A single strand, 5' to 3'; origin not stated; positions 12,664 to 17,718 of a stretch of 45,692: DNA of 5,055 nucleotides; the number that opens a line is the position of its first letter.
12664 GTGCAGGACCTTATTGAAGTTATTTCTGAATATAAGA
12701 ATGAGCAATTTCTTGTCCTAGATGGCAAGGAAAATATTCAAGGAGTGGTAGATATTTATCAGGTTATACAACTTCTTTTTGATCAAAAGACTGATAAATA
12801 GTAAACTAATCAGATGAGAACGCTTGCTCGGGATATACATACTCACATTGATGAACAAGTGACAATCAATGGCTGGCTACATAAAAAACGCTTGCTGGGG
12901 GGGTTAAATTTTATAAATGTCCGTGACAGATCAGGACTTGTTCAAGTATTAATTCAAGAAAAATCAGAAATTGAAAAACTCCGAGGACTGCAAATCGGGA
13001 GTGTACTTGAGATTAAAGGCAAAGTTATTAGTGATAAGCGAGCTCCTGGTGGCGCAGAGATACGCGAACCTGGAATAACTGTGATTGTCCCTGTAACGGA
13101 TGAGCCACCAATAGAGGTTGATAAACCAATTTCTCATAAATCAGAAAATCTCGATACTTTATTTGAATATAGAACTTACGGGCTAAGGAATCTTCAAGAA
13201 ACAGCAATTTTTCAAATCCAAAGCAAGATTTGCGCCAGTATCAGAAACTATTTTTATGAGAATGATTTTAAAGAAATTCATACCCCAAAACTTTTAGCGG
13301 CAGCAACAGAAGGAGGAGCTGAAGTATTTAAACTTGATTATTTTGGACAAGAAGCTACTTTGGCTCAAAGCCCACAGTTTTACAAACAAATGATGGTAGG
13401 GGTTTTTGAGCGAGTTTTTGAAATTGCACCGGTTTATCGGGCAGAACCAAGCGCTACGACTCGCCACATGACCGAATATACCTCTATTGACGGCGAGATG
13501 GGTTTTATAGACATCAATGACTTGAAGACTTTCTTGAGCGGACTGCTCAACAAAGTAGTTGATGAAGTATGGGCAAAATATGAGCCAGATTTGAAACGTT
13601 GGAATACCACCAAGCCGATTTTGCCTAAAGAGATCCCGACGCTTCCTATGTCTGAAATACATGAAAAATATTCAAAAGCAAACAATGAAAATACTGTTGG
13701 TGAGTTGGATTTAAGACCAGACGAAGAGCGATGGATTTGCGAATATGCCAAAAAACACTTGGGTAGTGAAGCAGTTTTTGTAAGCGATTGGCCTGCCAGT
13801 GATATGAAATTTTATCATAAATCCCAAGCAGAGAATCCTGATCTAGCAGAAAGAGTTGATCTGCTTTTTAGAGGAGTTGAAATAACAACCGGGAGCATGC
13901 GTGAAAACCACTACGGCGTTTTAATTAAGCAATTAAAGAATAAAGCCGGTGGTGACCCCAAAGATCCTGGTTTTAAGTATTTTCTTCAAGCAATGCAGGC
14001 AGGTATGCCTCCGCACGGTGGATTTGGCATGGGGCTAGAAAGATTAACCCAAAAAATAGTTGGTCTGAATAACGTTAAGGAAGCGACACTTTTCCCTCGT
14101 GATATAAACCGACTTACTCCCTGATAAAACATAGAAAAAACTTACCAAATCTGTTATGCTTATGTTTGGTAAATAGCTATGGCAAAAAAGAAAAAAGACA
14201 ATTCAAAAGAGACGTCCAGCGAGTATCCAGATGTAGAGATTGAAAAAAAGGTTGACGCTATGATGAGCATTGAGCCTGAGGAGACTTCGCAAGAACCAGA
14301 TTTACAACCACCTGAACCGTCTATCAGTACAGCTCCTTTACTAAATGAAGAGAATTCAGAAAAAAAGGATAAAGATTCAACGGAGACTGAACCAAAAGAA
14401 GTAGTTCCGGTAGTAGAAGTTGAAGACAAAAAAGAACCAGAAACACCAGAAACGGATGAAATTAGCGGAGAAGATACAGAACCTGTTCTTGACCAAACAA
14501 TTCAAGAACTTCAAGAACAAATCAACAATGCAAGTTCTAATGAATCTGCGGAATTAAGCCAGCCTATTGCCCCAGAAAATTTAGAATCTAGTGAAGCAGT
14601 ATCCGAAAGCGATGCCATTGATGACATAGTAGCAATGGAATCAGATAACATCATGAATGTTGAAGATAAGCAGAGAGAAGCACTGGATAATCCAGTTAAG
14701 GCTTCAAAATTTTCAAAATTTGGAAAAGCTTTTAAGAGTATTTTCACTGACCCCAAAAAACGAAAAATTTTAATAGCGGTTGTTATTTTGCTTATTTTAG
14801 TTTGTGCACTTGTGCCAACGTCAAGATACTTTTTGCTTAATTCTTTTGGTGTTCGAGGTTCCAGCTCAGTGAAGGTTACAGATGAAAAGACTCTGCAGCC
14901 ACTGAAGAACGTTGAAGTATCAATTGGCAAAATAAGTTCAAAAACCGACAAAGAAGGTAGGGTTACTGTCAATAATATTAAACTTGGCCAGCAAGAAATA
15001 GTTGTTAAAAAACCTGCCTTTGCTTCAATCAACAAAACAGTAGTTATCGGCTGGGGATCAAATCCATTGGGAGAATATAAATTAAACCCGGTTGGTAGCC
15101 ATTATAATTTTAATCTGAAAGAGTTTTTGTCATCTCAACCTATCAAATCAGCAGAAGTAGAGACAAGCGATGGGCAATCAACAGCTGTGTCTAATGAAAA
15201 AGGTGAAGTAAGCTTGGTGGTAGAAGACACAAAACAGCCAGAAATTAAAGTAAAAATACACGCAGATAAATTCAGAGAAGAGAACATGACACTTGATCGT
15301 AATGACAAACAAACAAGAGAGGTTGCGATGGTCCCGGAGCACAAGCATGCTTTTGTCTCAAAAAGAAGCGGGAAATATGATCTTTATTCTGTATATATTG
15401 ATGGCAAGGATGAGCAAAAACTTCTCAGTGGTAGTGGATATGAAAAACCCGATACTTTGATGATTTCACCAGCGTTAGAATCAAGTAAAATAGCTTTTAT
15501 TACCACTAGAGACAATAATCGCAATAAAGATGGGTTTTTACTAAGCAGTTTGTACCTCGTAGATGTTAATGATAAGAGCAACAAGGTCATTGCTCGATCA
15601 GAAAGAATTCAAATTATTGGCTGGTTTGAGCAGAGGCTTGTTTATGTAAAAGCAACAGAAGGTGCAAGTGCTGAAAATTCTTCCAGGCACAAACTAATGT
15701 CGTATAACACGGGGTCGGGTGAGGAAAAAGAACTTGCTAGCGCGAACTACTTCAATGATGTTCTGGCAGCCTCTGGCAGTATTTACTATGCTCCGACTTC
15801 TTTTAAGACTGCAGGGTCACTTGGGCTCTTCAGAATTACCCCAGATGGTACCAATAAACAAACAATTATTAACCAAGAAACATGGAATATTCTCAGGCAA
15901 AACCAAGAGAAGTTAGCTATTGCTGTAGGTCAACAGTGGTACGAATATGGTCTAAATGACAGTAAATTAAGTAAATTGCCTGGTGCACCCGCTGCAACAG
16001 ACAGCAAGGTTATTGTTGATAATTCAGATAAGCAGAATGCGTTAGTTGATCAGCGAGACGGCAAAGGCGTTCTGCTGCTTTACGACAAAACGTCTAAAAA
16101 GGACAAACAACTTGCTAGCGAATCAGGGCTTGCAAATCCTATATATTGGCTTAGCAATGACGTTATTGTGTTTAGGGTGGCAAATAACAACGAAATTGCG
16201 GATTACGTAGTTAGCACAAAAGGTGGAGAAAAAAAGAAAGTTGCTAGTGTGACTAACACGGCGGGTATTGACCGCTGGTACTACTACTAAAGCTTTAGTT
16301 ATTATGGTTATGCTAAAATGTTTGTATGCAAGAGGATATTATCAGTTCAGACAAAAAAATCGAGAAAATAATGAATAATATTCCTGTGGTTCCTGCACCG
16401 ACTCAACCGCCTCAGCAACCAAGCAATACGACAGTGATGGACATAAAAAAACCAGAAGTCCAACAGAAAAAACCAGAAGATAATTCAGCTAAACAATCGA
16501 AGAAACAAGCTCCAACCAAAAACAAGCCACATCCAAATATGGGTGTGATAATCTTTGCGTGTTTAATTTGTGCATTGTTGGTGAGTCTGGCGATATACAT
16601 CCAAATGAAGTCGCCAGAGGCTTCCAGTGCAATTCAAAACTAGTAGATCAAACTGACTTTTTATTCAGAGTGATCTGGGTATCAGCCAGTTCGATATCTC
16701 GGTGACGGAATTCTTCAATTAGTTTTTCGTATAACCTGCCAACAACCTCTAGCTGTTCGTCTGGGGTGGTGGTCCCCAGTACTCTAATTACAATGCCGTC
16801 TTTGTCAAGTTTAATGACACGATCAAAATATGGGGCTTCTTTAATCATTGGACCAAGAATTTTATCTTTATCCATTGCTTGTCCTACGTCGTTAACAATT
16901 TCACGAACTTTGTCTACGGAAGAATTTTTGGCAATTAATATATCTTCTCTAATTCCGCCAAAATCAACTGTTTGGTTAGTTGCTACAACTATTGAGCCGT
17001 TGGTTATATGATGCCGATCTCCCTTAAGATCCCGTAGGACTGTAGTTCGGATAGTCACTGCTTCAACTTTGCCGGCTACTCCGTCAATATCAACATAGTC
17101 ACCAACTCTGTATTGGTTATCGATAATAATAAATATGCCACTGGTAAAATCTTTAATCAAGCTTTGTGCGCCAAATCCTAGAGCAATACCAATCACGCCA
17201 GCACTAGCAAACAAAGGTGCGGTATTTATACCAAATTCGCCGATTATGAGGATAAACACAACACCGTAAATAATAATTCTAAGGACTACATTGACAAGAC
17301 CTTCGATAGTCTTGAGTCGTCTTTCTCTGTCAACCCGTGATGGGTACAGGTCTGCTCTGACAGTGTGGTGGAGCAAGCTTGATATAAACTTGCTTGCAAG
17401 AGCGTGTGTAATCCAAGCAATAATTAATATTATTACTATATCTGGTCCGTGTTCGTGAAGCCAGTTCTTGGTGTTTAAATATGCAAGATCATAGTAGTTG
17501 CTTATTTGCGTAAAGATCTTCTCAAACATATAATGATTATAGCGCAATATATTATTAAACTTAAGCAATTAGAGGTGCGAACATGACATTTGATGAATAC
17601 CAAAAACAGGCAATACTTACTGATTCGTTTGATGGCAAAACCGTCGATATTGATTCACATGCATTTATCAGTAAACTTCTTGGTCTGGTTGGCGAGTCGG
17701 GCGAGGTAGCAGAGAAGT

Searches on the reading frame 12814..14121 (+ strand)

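Call 93: search_protein_families(library=pfam, proteins=[window:12814-14121:+], max_evalue=0.0001)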
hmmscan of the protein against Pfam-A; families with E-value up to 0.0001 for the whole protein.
window:12814-14121:+ (436 aa): 2 families
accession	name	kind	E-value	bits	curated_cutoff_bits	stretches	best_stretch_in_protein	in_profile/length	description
PF00152.25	tRNA-synt_2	-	1.4e-76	257.9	25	1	114-430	3-307/308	tRNA synthetases class II (D, K and N)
PF01336.31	tRNA_anti-codon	-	5.9e-13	49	27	1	16-90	1-74/75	OB-fold nucleic acid binding domain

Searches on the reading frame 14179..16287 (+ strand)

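Call 93: search_protein_families(library=pfam, proteins=[window:14179-16287:+], max_evalue=0.0001)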
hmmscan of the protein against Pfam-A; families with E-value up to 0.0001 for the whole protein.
window:14179-16287:+ (703 aa): 2 families
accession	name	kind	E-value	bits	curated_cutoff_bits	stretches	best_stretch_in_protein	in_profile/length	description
PF13620.12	CarboxypepD_reg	-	1.4e-07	32.2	32.3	1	231-294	4-73/82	Carboxypeptidase regulatory-like domain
PF13715.12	CarbopepD_reg_2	-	9.4e-06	26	32.2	0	232-291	4-65/88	CarboxypepD_reg-like domain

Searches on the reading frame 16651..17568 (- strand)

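Call 93: search_protein_families(library=pfam, proteins=[window:16651-17568:-], max_evalue=0.0001)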
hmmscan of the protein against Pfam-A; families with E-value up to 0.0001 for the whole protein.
window:16651-17568:- (306 aa): 2 families
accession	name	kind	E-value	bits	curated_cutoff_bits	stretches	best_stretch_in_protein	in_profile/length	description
PF00924.24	MS_channel_2nd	-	2.5e-16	60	20.2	1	137-198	2-65/68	Mechanosensitive ion channel, beta-domain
PF21088.3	MS_channel_1st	-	8.1e-10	38.9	23.1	1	95-135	2-42/42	Mechanosensitive ion channel, transmembrane helices 2/3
